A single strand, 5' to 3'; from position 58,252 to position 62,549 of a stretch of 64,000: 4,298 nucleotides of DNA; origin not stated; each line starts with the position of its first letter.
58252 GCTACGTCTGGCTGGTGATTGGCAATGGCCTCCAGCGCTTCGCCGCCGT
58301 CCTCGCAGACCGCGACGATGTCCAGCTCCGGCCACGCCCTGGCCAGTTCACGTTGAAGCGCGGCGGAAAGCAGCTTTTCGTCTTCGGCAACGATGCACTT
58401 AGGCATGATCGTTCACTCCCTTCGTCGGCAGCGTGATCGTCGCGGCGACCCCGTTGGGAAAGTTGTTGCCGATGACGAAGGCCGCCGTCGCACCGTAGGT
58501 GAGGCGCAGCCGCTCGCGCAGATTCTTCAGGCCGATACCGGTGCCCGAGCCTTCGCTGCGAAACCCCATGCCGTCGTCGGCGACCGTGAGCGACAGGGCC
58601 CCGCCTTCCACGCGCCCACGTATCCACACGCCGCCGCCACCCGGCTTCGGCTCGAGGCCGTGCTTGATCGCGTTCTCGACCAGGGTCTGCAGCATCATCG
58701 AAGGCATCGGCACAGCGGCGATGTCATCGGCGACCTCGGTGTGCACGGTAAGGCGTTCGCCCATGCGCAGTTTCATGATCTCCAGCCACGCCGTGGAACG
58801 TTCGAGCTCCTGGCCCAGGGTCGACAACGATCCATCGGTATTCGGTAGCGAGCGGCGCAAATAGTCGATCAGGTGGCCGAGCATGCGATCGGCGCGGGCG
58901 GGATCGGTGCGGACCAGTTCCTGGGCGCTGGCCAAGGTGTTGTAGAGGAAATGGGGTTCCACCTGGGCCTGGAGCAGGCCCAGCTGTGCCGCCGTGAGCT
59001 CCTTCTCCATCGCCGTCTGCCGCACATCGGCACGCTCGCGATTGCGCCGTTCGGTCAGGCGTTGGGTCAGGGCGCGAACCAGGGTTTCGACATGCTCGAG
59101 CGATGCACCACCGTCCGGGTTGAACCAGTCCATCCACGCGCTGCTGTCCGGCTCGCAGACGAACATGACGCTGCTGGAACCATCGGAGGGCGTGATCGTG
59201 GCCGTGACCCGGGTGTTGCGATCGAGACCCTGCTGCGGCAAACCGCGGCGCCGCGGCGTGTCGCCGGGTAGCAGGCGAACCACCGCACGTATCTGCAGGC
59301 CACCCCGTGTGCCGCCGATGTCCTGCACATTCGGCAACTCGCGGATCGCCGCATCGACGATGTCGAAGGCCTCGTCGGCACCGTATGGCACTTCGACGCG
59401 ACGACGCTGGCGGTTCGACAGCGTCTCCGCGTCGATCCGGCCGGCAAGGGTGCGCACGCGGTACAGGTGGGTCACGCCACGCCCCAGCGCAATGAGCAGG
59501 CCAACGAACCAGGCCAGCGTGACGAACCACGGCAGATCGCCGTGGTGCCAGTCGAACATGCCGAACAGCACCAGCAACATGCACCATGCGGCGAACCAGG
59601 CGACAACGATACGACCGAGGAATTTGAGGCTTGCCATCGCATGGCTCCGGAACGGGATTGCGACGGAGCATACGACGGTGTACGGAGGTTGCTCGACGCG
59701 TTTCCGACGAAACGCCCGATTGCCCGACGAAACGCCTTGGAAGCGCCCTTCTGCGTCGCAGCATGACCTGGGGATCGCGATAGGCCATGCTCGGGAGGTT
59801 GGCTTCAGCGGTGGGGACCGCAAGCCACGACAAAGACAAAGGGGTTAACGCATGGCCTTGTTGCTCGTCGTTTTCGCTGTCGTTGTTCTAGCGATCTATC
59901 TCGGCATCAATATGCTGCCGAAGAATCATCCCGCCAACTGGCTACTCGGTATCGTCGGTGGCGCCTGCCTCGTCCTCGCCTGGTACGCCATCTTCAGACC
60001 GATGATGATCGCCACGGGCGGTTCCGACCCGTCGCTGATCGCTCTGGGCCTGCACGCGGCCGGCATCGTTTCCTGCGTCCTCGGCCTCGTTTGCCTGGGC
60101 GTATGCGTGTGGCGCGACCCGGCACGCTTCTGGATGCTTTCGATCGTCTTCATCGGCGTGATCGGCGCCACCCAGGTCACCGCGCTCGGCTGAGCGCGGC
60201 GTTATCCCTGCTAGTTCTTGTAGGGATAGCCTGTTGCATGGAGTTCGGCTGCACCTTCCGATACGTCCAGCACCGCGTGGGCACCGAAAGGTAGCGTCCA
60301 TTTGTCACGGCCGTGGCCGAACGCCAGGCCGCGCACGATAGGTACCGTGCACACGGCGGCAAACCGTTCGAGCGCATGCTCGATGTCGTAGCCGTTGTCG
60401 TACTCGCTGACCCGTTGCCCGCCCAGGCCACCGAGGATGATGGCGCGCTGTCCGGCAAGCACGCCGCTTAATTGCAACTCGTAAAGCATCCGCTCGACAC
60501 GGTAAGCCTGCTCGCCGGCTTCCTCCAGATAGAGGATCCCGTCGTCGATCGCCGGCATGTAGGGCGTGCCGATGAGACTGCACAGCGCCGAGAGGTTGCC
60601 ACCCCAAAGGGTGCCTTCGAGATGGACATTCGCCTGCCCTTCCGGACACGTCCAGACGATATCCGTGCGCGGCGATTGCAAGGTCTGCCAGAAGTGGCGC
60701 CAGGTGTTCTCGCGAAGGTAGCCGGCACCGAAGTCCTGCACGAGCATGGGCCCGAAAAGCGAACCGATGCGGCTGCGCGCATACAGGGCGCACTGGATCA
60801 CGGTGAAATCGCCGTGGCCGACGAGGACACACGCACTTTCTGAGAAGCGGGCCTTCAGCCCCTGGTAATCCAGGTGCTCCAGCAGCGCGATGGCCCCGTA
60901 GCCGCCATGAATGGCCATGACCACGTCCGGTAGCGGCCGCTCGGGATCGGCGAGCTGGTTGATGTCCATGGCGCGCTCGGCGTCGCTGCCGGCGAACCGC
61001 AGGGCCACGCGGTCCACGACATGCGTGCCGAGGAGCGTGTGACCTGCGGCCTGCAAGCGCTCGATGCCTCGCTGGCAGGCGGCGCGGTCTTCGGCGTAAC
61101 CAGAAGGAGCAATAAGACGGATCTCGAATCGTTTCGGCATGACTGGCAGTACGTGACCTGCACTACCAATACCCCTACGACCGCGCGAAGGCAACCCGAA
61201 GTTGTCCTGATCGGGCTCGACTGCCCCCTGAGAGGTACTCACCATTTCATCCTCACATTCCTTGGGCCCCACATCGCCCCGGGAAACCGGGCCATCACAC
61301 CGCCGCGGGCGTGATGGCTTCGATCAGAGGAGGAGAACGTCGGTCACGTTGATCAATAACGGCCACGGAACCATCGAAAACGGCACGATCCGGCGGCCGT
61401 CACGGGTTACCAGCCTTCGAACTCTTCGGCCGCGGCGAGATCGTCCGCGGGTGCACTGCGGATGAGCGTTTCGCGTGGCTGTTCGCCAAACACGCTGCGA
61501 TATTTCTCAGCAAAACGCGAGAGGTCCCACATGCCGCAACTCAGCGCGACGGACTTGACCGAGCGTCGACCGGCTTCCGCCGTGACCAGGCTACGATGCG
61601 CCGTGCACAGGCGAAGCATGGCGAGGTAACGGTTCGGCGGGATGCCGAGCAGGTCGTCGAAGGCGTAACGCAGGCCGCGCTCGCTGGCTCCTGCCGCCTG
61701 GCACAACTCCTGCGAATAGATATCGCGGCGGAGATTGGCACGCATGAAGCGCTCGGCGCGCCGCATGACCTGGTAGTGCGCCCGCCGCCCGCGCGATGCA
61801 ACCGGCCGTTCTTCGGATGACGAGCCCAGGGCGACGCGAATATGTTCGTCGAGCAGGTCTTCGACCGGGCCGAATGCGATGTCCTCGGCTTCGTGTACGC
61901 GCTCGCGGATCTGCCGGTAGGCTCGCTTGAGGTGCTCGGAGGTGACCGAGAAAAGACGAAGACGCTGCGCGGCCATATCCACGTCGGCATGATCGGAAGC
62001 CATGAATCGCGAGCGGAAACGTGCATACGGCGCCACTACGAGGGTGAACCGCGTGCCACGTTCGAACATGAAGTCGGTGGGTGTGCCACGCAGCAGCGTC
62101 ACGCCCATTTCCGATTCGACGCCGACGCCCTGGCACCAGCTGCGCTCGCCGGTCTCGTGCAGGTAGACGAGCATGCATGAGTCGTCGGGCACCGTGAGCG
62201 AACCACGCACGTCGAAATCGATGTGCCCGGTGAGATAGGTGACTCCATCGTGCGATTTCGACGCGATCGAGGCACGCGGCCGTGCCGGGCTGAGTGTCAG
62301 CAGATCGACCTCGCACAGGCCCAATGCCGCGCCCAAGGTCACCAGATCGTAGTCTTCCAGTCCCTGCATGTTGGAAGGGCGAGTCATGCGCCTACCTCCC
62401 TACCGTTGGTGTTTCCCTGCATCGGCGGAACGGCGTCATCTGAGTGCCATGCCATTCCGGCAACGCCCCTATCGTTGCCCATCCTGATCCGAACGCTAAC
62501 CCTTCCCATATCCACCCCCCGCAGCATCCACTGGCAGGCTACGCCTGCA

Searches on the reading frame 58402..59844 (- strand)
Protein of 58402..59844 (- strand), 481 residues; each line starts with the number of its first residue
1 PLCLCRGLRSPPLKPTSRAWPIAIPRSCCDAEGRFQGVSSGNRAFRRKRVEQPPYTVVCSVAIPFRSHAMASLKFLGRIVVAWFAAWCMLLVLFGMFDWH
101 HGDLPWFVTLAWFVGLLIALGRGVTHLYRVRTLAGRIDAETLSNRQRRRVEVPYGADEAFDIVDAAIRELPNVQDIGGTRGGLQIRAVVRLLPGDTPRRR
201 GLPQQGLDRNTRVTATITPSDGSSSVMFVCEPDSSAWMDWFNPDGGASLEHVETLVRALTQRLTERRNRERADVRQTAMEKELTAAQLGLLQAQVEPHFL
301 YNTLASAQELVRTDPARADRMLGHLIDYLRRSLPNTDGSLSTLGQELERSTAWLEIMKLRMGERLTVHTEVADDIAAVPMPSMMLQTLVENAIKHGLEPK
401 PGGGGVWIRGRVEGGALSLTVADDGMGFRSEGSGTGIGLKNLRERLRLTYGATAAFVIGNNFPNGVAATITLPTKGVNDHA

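Call 92: search_protein_families(library=pfam, proteins=[window:58402-59844:-], max_evalue=0.00001)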
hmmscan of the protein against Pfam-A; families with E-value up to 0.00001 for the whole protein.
window:58402-59844:- (481 aa): 2 families
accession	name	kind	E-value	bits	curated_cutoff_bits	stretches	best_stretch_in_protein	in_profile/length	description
PF06580.19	His_kinase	-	5.3e-20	71.9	25.2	1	286-365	1-81/81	Histidine kinase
PF02518.31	HATPase_c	-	2.2e-07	31.7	26.4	1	384-474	9-109/111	Histidine kinase-, DNA gyrase B-, and HSP90-like ATPase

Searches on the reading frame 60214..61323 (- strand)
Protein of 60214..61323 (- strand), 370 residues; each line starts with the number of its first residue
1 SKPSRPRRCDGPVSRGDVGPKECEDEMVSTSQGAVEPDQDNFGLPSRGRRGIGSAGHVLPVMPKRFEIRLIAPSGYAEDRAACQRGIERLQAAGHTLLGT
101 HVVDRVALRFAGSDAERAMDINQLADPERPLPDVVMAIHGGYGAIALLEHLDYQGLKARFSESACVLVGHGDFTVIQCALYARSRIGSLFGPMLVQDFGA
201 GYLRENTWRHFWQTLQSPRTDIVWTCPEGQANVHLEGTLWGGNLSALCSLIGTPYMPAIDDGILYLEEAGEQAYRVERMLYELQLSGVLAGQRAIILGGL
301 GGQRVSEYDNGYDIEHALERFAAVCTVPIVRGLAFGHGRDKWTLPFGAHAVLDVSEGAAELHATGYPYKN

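Call 92: search_protein_families(library=pfam, proteins=[window:60214-61323:-], max_evalue=0.00001)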
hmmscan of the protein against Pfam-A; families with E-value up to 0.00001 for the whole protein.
window:60214-61323:- (370 aa): 2 families
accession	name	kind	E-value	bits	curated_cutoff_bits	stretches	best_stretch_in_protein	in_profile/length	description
PF17676.7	Peptidase_S66C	-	1.2e-29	103.8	23.7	1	236-351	1-119/120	LD-carboxypeptidase C-terminal domain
PF02016.21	Peptidase_S66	-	2.4e-19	70.1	25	1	68-190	1-120/121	LD-carboxypeptidase N-terminal domain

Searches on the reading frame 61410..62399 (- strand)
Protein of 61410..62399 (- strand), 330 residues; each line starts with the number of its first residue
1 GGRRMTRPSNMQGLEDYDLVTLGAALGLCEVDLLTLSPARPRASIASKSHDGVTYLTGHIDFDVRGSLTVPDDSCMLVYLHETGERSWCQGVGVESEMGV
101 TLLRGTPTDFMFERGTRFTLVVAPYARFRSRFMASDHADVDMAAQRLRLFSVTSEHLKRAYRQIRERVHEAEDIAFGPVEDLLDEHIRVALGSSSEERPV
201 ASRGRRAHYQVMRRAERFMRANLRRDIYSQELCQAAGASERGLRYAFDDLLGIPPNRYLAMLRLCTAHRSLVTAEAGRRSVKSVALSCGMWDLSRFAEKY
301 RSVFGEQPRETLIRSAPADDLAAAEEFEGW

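Call 92: search_protein_families(library=pfam, proteins=[window:61410-62399:-], max_evalue=0.00001)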
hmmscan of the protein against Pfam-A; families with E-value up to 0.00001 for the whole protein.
window:61410-62399:- (330 aa): 1 family
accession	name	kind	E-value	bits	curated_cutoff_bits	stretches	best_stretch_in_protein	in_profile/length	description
PF12833.13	HTH_18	-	1.5e-16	60.8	33.6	1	232-311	1-77/80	Helix-turn-helix domain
